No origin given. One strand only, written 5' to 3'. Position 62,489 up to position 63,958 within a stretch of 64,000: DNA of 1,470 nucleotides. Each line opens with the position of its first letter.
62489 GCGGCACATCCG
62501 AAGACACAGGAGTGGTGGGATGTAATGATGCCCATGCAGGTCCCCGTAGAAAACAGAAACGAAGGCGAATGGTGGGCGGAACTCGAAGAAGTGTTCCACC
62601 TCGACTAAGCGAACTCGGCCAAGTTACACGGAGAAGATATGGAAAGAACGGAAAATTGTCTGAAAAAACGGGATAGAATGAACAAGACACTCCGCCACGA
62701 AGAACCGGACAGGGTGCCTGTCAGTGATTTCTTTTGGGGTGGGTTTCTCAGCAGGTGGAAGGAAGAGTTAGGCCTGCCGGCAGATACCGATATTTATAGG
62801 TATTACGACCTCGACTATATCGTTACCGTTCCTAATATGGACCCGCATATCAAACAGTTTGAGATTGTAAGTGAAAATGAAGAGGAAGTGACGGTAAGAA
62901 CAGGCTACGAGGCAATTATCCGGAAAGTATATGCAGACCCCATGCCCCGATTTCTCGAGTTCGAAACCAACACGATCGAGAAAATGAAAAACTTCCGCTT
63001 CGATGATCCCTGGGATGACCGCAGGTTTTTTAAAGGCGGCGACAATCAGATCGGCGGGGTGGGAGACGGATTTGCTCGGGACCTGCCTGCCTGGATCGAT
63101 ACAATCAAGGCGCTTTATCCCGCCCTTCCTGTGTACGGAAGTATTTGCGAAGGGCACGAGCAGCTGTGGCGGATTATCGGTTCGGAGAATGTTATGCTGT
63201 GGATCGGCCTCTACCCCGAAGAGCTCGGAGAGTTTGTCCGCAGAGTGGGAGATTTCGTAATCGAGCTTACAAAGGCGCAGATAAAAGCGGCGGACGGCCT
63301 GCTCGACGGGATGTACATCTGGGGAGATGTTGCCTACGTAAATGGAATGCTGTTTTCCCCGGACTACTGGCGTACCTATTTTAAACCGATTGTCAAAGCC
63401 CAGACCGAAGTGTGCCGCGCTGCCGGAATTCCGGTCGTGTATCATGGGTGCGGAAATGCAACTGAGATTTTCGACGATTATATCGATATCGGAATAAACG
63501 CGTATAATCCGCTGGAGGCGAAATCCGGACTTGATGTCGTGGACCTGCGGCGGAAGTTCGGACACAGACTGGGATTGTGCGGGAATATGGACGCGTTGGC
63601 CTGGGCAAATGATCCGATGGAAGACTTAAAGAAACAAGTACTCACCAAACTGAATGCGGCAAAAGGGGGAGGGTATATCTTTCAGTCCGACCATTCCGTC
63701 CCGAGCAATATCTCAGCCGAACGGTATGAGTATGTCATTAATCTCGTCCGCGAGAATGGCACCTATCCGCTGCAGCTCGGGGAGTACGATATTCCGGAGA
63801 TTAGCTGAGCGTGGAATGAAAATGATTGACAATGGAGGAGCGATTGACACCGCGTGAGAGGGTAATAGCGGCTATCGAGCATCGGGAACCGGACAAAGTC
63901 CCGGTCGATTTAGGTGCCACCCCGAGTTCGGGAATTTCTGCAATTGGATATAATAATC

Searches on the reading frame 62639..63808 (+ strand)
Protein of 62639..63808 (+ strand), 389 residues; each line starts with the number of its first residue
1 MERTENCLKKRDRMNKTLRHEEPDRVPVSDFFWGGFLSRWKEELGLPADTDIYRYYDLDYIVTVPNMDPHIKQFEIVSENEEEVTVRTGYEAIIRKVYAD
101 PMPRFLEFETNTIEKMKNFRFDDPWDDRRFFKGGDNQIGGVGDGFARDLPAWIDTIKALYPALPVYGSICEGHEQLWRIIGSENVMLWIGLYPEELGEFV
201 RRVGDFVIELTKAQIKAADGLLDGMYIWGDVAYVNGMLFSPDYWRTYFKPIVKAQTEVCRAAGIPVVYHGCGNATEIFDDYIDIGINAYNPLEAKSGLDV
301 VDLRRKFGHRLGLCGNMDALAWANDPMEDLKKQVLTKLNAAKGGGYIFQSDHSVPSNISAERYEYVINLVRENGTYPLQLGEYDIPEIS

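Call 10: search_protein_families(library=pfam, proteins=[window:62639-63808:+])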
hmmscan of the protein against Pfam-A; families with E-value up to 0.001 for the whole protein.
window:62639-63808:+ (389 aa): 1 family
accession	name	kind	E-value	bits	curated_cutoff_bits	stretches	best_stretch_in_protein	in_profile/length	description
PF01208.23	URO-D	-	2.1e-21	76.7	23.9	1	178-372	152-345/346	Uroporphyrinogen decarboxylase (URO-D)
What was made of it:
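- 62639..63808 (+): URO-D-family protein of unknown role directly after RhaM. PF01208 2e-21 (call 10).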
